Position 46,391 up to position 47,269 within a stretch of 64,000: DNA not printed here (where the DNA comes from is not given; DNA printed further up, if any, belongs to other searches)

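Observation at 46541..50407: Tandem array of stand-alone AHH/HNH-EndoVII-like toxin genes with coupled and orphan immunity-like genes, with no visible delivery system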

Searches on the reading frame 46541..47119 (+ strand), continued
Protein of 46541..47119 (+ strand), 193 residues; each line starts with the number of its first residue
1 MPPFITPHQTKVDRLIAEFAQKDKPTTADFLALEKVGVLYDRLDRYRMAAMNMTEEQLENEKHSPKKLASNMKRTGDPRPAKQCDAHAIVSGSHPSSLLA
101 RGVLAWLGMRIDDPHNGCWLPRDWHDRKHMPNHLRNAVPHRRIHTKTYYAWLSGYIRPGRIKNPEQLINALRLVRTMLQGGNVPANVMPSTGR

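Call 27: search_solved_structures(query=A2, max_evalue=10, show_alignments=3)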
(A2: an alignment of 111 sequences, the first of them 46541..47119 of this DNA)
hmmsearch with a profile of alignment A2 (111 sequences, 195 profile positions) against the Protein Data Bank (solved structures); distinct sequences matched with E-value up to 10: 3.
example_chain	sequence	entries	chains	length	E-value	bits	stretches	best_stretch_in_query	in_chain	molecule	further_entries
2kpo_A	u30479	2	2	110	0.29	13.9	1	16-78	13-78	rossmann 2x2 fold protein | De novo designed rossmann 2x2 fold protein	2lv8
2rnz_A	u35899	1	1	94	0.53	13.1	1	111-173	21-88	Histone acetyltransferase ESA1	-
2ro0_A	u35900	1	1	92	0.92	12.3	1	119-173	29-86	Histone acetyltransferase ESA1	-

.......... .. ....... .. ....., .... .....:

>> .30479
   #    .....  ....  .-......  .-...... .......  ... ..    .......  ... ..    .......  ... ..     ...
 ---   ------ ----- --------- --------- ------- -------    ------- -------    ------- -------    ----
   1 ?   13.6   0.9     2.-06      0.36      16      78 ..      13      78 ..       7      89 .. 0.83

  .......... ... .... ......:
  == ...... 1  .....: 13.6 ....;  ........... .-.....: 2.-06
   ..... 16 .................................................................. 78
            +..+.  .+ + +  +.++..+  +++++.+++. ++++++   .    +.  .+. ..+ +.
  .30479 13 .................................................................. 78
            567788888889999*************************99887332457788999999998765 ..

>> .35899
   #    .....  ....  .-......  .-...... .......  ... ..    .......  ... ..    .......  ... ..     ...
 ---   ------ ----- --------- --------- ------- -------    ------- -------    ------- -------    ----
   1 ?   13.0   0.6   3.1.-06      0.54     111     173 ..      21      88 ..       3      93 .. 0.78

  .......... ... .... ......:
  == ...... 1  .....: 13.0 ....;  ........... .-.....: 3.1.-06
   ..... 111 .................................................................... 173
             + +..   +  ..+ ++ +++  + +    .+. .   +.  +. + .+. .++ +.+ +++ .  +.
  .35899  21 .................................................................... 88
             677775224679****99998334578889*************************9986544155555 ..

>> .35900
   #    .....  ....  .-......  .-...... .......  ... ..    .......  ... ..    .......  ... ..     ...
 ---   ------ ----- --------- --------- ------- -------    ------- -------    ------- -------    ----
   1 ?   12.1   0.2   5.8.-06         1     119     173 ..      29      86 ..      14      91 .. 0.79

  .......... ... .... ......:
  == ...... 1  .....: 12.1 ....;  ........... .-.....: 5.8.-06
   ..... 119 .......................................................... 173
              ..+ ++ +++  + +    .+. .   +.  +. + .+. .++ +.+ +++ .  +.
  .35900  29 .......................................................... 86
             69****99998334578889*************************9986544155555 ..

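Call 36: predict_structure(alignment_id=A2)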
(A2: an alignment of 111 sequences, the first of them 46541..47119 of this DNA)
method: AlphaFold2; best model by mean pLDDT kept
length: 193 residues; sequences in the alignment: 111
mean_pLDDT: 86.8   pTM: 0.76
mean pLDDT of the five models: 86.8, 86.0, 85.1, 84.9, 82.9
residues with pLDDT >= 90: 108; 70-90: 68; 50-70: 9; < 50: 8
segments of 3 or more residues with pLDDT < 50: 1-6
pLDDT, mean of each block of 10 residues (from residue 1): 51 76 84 75 83 85 94 91 95 88 91 96 95 94 92 94 94 97 85 48
secondary structure, 60 per line:
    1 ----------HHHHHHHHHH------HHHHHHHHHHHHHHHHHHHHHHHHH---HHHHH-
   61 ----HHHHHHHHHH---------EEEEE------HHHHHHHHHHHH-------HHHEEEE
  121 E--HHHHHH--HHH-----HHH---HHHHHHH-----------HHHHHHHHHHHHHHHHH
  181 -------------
elements in order: H11-20 H27-51 H55-59 H65-74 E84-88 H95-106 E117-121 H124-129 H146-152 H164-180

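Call 41: fold_search(model_id=the predicted structure, library=pdb)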
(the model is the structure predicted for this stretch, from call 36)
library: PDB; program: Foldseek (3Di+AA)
matches with E <= 10: 6; with E <= 0.001: 0
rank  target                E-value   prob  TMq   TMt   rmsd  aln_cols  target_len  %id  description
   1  9bh5_CF               2.6e+00  0.02  0.15  0.14  20.4       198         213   16  High-resolution C. elegans 80S ribosome structure - class 1 (released 2024-09-04)
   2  8tm9_A                3.5e+00  0.04  0.19  0.18  14.4       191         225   12  Computationally designed tunable C2 symmetric tandem repeat homodimer, D_3_633_8x bound to peptide (released 2024-12-11)
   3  9e71_BH               5.2e+00  0.02  0.15  0.13  18.6       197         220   10  Cryo-EM structure of the Pyrobaculum calidifontis 70S ribosome (released 2024-11-20)
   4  4qsl_A                7.3e+00  0.01  0.11  0.04  19.0       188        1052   13  Crystal Structure of Listeria Monocytogenes Pyruvate Carboxylase (released 2014-10-29)
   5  7lum_B                7.7e+00  0.02  0.15  0.06  16.5       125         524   10  Human TRiC in ATP/AlFx closed state (released 2021-03-03)
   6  9syr_LI               8.2e+00  0.01  0.14  0.12  20.6       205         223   16  Human quaternary complex of a translating 80S ribosome, NAC, MetAP1 and NatD (released 2025-12-17)

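Call 53: search_dna_similar(query=window:46541-47119:+, collection=phages, mode=protein, max_evalue=0.001, max_rows=20)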
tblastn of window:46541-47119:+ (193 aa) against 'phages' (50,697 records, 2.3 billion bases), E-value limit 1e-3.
Records with a match: 2; places in all: 2; records where one place covers at least 80% of the query: 2.
Best place of each record, by identity: <60% 2.
By first word of the organism name: Vibrio 2.
By host as written in the record: Vibrio alginolyticus 2.
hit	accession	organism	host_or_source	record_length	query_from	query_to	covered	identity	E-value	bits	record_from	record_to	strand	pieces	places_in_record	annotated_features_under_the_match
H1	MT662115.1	Vibrio phage ValB1MD-2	Vibrio alginolyticus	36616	2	190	98%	27.3%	3e-8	58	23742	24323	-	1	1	hypothetical protein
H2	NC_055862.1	Vibrio phage ValB1MD-2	Vibrio alginolyticus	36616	2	190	98%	27.3%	3e-8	58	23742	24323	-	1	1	AHH domain-containing protein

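Call 54: search_dna_similar(query=window:46541-47119:+, collection=plasmids, mode=protein, max_evalue=0.001, max_rows=20)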
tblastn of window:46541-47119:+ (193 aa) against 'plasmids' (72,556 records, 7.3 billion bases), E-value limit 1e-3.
Records with a match: 34; places in all: 34; records where one place covers at least 80% of the query: 24.
Best place of each record, by identity: 60-80% 1; <60% 33.
By first word of the organism name: Vibrio 28; Streptomyces 3; Agarilytica 2; Pseudoalteromonas 1.
By predicted mobility (MOB-suite, as given by PLSDB): mobilizable 21; non-mobilizable 9; conjugative 4.
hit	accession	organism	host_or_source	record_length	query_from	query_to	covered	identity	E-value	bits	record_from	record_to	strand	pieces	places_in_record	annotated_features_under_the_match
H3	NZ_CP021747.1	Agarilytica rhodophyticola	Rhodophyta,Sea water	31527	1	193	100%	60.1%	3e-74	249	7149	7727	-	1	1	AHH domain-containing protein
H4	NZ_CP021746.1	Agarilytica rhodophyticola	Rhodophyta,Sea water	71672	12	193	94%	31.7%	1e-19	93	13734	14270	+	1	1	AHH domain-containing protein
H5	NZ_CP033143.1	Vibrio parahaemolyticus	Penaeus vannamei,hepatopancrease,shrimp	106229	2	190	98%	29.1%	2e-7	57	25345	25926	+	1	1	AHH domain-containing protein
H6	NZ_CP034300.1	Vibrio parahaemolyticus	Penaeus vannamei,AHPND infected ...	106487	2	190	98%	29.1%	2e-7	57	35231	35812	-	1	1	AHH domain-containing protein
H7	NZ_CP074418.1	Vibrio parahaemolyticus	Penaeus vannamei,Pure bacterial culture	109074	2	190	98%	29.1%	2e-7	57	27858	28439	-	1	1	AHH domain-containing protein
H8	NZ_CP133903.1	Vibrio parahaemolyticus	Penaeus vannamei,Diseased shrimp,shrimp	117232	2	190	98%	29.1%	2e-7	57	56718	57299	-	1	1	AHH domain-containing protein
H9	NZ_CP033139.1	Vibrio owensii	Penaeus vannamei,hepatopancrease,shrimp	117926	2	190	98%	29.1%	2e-7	57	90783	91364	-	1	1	AHH domain-containing protein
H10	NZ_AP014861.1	Vibrio parahaemolyticus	-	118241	2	190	98%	29.1%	2e-7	57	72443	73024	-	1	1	AHH domain-containing protein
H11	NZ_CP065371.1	Vibrio parahaemolyticus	Penaeus vannamei (Whiteleg shrimp)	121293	2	190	98%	29.1%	2e-7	57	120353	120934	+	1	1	AHH domain-containing protein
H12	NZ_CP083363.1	Vibrio parahaemolyticus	Penaeus vannamei (Whiteleg shrimp)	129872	2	190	98%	29.1%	2e-7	57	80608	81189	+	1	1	AHH domain-containing protein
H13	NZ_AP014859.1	Vibrio parahaemolyticus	Penaeus vannamei,hepatopancrease of ...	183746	2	190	98%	29.1%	2e-7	57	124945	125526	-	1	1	AHH domain-containing protein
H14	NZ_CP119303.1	Vibrio parahaemolyticus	shrimp,mixed culture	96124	2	190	98%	28.4%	2e-7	57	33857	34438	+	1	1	AHH domain-containing protein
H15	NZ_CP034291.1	Vibrio parahaemolyticus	Penaeus japonicus,AHPND infected ...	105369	2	190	98%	28.4%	2e-7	57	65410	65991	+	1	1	AHH domain-containing protein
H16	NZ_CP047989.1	Vibrio parahaemolyticus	shrimp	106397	2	190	98%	28.4%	2e-7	57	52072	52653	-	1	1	AHH domain-containing protein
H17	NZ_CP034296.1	Vibrio parahaemolyticus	Penaeus vannamei,AHPND infected ...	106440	2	190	98%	28.4%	2e-7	57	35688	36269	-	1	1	AHH domain-containing protein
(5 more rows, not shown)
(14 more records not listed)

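Call 55: get_annotated_region(hit=H2, flank=5000)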
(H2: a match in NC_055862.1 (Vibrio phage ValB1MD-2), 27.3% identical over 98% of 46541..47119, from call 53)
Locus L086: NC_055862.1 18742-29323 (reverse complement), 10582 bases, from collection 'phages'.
description: Vibrio phage ValB1MD-2, complete genome.
organism: Vibrio phage ValB1MD-2 (NCBI taxid 2759177)
taxonomy: Viruses; Duplodnaviria; Heunggongvirae; Uroviricota; Caudoviricetes; Peduoviridae; Valbvirus; Valbvirus ValB1MD2
host: Vibrio alginolyticus; source: aquaculture water; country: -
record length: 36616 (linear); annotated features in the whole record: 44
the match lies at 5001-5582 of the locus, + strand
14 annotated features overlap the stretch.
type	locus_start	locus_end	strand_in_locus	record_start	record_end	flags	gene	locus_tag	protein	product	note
CDS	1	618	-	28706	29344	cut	-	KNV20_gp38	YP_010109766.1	transcriptional repressor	chromosome partitioning protein ParA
CDS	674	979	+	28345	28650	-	-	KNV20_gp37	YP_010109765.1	Cox-like excisionase and repressor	-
CDS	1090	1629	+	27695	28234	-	-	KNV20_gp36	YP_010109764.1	CII-like regulator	regulatory protein (CII)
CDS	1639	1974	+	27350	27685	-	-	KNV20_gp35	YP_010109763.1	hypothetical protein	-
CDS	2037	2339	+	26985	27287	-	-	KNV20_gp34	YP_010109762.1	hypothetical protein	-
CDS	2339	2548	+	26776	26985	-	-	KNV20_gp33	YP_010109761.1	hypothetical protein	-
CDS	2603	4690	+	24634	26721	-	-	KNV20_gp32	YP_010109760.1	hypothetical protein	-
CDS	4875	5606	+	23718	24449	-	-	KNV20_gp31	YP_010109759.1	AHH domain-containing protein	-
CDS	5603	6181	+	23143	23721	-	-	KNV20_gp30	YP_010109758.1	hypothetical protein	-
CDS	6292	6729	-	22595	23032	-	-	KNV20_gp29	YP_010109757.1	hypothetical protein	-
CDS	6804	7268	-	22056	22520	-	-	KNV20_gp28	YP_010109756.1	hypothetical protein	-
CDS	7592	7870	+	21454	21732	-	-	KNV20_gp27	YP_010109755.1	hypothetical protein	-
CDS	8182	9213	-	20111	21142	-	-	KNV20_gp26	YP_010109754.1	portal protein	-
CDS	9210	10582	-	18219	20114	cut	-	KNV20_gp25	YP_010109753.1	terminase large subunit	-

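Call 56: get_annotated_region(hit=H5, flank=6000)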
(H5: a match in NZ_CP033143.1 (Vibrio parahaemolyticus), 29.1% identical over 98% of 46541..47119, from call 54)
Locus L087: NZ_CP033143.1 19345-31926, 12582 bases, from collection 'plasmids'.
description: Vibrio parahaemolyticus strain 160807 plasmid pVPWZ1, complete sequence
organism: Vibrio parahaemolyticus (NCBI taxid 670)
taxonomy: Bacteria; Pseudomonadota; Gammaproteobacteria; Vibrionales; Vibrionaceae; Vibrio; Vibrio parahaemolyticus
host: -; source: Penaeus vannamei,hepatopancrease,shrimp; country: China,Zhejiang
typing (MOB-suite, as given by PLSDB): mobilizable; replicon rep_cluster_557; relaxase MOBC
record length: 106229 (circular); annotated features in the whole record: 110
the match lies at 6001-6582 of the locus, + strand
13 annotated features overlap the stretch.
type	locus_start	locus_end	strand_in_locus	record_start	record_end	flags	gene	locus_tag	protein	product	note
CDS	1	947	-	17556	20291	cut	-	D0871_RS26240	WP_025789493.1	TcfC E-set like domain-containing protein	-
CDS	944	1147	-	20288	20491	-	-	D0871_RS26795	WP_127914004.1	hypothetical protein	-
CDS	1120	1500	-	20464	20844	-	-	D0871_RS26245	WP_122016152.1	hypothetical protein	-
CDS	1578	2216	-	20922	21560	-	-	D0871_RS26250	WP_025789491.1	hypothetical protein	-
CDS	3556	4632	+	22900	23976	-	-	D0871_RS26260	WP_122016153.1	replication initiation protein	GO:0006270 - DNA replication initiation [Evidence IEA]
CDS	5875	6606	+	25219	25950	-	-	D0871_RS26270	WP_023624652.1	AHH domain-containing protein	-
CDS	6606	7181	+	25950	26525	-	-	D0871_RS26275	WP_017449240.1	hypothetical protein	-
CDS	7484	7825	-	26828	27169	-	mazF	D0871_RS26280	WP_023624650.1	endoribonuclease MazF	-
CDS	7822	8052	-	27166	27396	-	-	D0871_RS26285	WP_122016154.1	AbrB/MazE/SpoVT family DNA-binding domain-containing protein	-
CDS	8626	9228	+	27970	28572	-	-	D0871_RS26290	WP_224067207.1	site-specific integrase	GO:0015074 - DNA integration [Evidence IEA]; GO:0006310 - DNA recombination [Evidence IEA]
CDS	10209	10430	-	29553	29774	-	-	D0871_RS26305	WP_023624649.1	hypothetical protein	-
CDS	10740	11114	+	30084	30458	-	-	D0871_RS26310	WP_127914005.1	hypothetical protein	-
CDS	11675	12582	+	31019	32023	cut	-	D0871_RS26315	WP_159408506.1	Ig-like domain-containing protein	-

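Call 61: search_protein_families(library=pfam, alignment_id=A5, max_evalue=0.00001)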
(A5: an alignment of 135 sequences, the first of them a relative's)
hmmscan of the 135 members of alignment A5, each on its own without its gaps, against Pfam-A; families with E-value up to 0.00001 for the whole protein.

A. member 1, L004:9338-9904:+ (189 aa): 1 family
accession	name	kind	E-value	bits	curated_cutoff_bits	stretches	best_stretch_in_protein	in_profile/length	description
PF00239.26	Resolvase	-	3.2e-32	112.1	23.3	1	7-139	2-144/145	Resolvase, N terminal domain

B. families by the number of members that match (of 135 scanned): 133 families (the first 25 are shown)
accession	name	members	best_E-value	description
PF00004.35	AAA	3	3.9e-45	ATPase family associated with various cellular activities (AAA)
PF00239.26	Resolvase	2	1.1e-44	Resolvase, N terminal domain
PF00692.24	dUTPase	2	1.1e-37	dUTPase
PF04542.20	Sigma70_r2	2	1.4e-23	Sigma-70 region 2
PF14559.12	TPR_19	2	6.6e-18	Tetratricopeptide repeat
PF00440.29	TetR_N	2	7.4e-14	Bacterial regulatory proteins, tetR family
PF07719.23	TPR_2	2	5.8e-13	Tetratricopeptide repeat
PF01381.28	HTH_3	2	1.4e-11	Helix-turn-helix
PF13428.12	TPR_14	2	4.9e-10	Tetratricopeptide repeat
PF22769.1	DCD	2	1.7e-09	dCTP deaminase-like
PF13432.12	TPR_16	2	6e-09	Tetratricopeptide repeat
PF13424.12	TPR_12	2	3.2e-07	Tetratricopeptide repeat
PF12895.13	ANAPC3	2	5e-07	Anaphase-promoting complex, cyclosome, subunit 3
PF13489.12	Methyltransf_23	2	1e-06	Methyltransferase domain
PF13174.12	TPR_6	2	1.1e-06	Tetratricopeptide repeat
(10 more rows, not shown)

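Call 62: search_protein_families(library=pfam, alignment_id=A6, max_evalue=0.00001)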
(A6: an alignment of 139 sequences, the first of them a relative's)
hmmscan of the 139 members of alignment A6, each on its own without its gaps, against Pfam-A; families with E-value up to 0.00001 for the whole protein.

A. member 1, L004:11231-11455:- (75 aa): 0 families

B. families by the number of members that match (of 139 scanned): 92 families (the first 25 are shown)
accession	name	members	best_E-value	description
PF00805.28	Pentapeptide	3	5.1e-23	Pentapeptide repeats (8 copies)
PF04851.21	ResIII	3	1e-17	Type III restriction enzyme, res subunit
PF13599.13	Pentapeptide_4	3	9e-11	Pentapeptide repeat region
PF13576.12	Pentapeptide_3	3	1.7e-09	Pentapeptide repeats (9 copies)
PF11867.13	T1RH-like_C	2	4.5e-126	Type I restriction enzyme HindI endonuclease subunit-like, C-terminal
PF18766.7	SWI2_SNF2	2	1.6e-76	SWI2/SNF2 ATPase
PF04313.20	HSDR_N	2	7.5e-46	Type I restriction enzyme R protein N terminus (HSDR_N)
PF06271.18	RDD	2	1.5e-26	RDD family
PF22679.2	T1R_D3-like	2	2.8e-23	Type I restriction enzyme subunit R domain 3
PF00271.37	Helicase_C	2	1.3e-14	Helicase conserved C-terminal domain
PF06527.16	TniQ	2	4.6e-14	TniQ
PF02128.21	Peptidase_M36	1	1.4e-116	Fungalysin metallopeptidase (M36)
PF00773.25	RNB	1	2.1e-113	RNB domain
PF01526.23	DDE_Tnp_Tn3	1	2e-105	Tn3 transposase DDE domain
PF16670.11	PI-PLC-C1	1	4.1e-105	Phosphoinositide phospholipase C, Ca2+-dependent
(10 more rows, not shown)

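Call 69: find_encoding_contigs(protein=P0002, flank=3000, max_places=2)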
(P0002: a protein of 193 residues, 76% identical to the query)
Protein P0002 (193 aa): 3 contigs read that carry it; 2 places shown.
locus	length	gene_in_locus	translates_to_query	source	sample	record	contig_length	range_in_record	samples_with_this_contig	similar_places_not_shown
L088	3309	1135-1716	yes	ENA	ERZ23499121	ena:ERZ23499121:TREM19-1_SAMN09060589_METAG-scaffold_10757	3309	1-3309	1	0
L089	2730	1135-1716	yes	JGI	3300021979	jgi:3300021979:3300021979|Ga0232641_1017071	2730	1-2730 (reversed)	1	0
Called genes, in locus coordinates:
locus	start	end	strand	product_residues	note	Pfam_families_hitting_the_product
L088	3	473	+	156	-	?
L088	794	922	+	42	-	-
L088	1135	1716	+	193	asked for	PF14412:AHH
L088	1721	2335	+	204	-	-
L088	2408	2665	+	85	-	-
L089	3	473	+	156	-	?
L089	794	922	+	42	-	-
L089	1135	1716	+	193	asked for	PF14412:AHH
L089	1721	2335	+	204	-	-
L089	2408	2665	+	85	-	-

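Call 70: find_encoding_contigs(protein=P0007, flank=10000, max_places=3)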
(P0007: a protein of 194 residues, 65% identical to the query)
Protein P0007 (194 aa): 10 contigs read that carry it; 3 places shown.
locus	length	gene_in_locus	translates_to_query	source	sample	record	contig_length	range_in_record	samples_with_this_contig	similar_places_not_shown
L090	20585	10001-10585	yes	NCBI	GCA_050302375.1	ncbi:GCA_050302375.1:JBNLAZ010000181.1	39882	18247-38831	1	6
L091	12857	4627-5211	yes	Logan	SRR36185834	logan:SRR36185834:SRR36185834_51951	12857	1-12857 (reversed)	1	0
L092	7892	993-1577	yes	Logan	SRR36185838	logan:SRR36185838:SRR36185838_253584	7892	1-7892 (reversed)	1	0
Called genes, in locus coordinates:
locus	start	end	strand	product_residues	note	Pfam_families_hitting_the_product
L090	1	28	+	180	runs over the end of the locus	PF03551:PadR, PF10400:Vir_act_alpha_C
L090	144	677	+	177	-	PF06127:Mpo1-like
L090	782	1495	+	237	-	PF00027:cNMP_binding, PF13545:HTH_Crp_2, PF12802:MarR_2 (weak)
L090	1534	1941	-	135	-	PF00571:CBS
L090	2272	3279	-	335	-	PF00248:Aldo_ket_red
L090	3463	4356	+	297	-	PF06719:AraC_N, PF00165:HTH_AraC (faint), PF12833:HTH_18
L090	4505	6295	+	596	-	PF02776:TPP_enzyme_N, PF00205:TPP_enzyme_M, PF02775:TPP_enzyme_C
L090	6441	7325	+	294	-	PF01553:Acyltransferase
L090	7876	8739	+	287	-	-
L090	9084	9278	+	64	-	PF09957:VapB_antitoxin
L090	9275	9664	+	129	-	PF01850:PIN (weak)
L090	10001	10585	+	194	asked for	PF14412:AHH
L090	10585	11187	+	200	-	-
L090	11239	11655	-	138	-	-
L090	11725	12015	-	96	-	PF24819:DUF7710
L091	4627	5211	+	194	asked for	PF14412:AHH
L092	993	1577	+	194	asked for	PF14412:AHH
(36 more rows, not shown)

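Call 71: find_encoding_contigs(protein=P0006, flank=8000, max_places=3)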
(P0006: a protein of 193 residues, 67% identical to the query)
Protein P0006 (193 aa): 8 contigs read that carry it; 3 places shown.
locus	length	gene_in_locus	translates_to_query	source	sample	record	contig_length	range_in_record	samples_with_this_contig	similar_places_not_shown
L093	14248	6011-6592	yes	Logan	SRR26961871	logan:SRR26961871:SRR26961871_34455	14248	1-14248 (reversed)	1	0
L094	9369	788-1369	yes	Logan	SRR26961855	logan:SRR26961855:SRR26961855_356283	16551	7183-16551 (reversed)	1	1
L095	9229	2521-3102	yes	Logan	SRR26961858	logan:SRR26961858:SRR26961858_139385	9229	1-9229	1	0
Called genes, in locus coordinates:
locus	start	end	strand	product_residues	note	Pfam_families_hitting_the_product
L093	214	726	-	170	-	PF07275:ArdA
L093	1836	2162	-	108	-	-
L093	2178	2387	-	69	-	-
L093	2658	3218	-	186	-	PF07603:Lcl_C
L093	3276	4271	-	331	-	PF07603:Lcl_C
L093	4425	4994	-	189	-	-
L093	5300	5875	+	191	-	PF00239:Resolvase, PF02796:HTH_7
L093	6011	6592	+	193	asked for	PF14412:AHH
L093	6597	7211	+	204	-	-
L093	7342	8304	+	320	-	PF14253:AbiH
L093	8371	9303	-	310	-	PF08843:AbiEii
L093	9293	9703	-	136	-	PF19570:DUF6088 (weak)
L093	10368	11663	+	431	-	PF20172:DUF6538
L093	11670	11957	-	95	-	-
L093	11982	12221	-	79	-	-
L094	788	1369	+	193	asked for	PF14412:AHH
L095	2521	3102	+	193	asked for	PF14412:AHH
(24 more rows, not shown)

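Call 78: find_related_loci(query=A1, collection=viral_contigs, flank=6000)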
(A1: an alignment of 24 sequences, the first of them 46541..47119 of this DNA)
Query A1 (193 aa) in viral_contigs; peptide patterns used: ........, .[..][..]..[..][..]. (x = any residue, [..] = any of these).
18 stretches matched a pattern; 3 encode a relative of the query (tblastn E <= 1e-3); 3 distinct loci.
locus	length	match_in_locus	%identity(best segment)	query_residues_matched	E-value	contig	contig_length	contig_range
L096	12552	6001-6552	45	9-192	2e-51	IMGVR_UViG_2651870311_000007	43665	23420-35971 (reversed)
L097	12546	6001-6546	42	11-192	2e-45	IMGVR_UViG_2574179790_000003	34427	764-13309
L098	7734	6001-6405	46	16-152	3e-32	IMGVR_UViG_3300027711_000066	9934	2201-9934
